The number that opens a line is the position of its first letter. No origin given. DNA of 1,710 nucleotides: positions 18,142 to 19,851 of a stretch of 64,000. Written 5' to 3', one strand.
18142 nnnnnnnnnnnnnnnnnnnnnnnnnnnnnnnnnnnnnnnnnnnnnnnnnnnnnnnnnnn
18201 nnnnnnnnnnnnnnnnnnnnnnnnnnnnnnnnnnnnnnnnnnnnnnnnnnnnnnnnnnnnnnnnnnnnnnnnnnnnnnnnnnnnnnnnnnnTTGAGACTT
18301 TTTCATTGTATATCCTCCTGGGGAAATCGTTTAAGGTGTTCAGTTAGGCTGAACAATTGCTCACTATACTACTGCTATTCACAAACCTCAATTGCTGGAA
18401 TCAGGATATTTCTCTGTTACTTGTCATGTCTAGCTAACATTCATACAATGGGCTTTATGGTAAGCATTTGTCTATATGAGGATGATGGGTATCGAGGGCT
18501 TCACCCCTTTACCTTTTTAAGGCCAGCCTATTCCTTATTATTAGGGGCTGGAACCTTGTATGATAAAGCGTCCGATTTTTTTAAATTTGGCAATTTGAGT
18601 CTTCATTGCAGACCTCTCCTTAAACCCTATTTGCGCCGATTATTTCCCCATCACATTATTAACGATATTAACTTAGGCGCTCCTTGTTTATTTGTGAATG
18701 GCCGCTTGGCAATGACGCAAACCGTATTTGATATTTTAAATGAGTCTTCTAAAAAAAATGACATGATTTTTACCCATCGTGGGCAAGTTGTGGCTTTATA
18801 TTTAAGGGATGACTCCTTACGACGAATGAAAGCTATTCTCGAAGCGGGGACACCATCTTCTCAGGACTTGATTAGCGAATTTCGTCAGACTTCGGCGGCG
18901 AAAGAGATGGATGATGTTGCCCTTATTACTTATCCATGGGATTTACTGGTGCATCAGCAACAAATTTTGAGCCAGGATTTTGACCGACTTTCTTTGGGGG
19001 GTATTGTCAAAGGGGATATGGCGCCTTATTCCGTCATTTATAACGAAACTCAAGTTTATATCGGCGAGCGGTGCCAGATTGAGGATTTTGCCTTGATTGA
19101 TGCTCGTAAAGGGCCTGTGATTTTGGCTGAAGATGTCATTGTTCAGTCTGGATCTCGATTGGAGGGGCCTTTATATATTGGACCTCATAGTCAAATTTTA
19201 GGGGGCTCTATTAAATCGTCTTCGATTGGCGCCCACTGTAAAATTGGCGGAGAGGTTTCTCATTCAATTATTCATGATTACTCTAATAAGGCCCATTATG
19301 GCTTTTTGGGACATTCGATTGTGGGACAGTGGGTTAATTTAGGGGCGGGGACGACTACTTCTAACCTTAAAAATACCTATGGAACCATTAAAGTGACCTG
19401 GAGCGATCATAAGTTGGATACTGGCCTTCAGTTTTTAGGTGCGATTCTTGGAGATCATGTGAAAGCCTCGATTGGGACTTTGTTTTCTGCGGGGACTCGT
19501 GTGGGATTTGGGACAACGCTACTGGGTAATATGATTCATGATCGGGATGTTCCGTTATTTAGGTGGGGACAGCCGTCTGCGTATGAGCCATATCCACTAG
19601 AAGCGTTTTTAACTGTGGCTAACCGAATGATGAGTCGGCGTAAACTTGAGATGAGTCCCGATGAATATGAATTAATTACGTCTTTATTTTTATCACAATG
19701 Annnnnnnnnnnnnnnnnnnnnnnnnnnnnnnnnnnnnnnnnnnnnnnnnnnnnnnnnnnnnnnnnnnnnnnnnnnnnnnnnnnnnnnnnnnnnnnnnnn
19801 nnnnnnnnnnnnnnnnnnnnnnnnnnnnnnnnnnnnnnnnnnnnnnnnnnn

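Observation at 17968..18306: Atypical precursor: histone-tail-like A/K/T-rich peptide with only one C-x5-C pair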

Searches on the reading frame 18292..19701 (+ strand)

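Call 3: search_protein_families(library=pfam, proteins=[window:18292-19701:+], max_evalue=1)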
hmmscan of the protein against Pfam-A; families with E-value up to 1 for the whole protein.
window:18292-19701:+ (469 aa): 4 families
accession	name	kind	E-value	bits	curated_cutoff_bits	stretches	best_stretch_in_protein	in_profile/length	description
PF13562.11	NTP_transf_4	-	4.2e-22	79.4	27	1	59-234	1-149/153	Sugar nucleotidyl transferase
PF25084.1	LbH_EIF2B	-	1.9e-07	31.5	54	1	278-355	6-86/105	EIF2B subunit epsilon LbH domain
PF00132.30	Hexapep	-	1.1e-05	25.3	27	0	276-306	2-32/36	Bacterial transferase hexapeptide (six repeats)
PF24894.1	Hexapep_GlmU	-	0.22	12.1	23.3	0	305-355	14-65/104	GlmU-like, C-terminal hexapeptide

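Call 4: search_protein_families(library=ncbifam, proteins=[window:18292-19701:+], max_evalue=1)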
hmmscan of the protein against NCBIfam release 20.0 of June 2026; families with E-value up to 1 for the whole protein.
window:18292-19701:+ (469 aa): 15 families
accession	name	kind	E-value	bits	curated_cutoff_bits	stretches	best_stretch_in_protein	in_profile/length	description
TIGR03991.1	alt_bact_glmU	hypoth_equivalog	1.3e-104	350.7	225.3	1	58-466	2-394/394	UDP-N-acetylglucosamine diphosphorylase/glucosamine-1-phosphate N-acetyltransferase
TIGR03992.1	Arch_glmU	subfamily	4.6e-28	98.2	292.1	1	273-409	246-386/393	bifunctional sugar-1-phosphate nucleotidylyltransferase/acetyltransferase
NF041173.1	Sug_nt_acttase_Thmprot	equivalog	1.2e-22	80.5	600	1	263-420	239-397/405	bifunctional sugar-1-phosphate nucleotidylyltransferase/acetyltransferase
NF010940.0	PRK14360.1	equivalog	2e-10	39.8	602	1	255-360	281-384/452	bifunctional UDP-N-acetylglucosamine diphosphorylase/glucosamine-1-phosphate N-acetyltransferase GlmU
NF010935.0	PRK14355.1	equivalog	3e-08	32.7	718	1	251-360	283-391/459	bifunctional UDP-N-acetylglucosamine diphosphorylase/glucosamine-1-phosphate N-acetyltransferase GlmU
TIGR01173.1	glmU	equivalog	4e-08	32.5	366.85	1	252-359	284-384/452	bifunctional UDP-N-acetylglucosamine diphosphorylase/glucosamine-1-phosphate N-acetyltransferase GlmU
NF010934.1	PRK14354.1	equivalog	5.1e-08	31.9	450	1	252-359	278-383/447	bifunctional UDP-N-acetylglucosamine diphosphorylase/glucosamine-1-phosphate N-acetyltransferase GlmU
NF010937.0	PRK14357.1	equivalog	7.1e-08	31.7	658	1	245-360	266-377/448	bifunctional UDP-N-acetylglucosamine diphosphorylase/glucosamine-1-phosphate N-acetyltransferase GlmU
NF006986.0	PRK09451.1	equivalog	8.9e-06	24.8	725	1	252-360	281-388/456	bifunctional UDP-N-acetylglucosamine diphosphorylase/glucosamine-1-phosphate N-acetyltransferase GlmU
NF010933.0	PRK14353.1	equivalog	7.4e-05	21.5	505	1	276-359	287-373/453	bifunctional UDP-N-acetylglucosamine diphosphorylase/glucosamine-1-phosphate N-acetyltransferase GlmU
NF010936.0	PRK14356.1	equivalog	0.0014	17.6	666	1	295-359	329-391/456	bifunctional UDP-N-acetylglucosamine diphosphorylase/glucosamine-1-phosphate N-acetyltransferase GlmU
NF010932.0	PRK14352.1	equivalog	0.03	13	611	1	291-363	328-398/488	bifunctional UDP-N-acetylglucosamine diphosphorylase/glucosamine-1-phosphate N-acetyltransferase GlmU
TIGR01852.1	lipid_A_lpxA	equivalog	0.046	13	231.05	1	252-306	8-59/254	acyl-ACP--UDP-N-acetylglucosamine O-acyltransferase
NF003657.0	PRK05289.1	equivalog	0.054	12.6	226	1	252-306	13-64/264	acyl-ACP--UDP-N-acetylglucosamine O-acyltransferase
TIGR01208.1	rmlA_long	equivalog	0.073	11.9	320.25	1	273-355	252-336/353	glucose-1-phosphate thymidylyltransferase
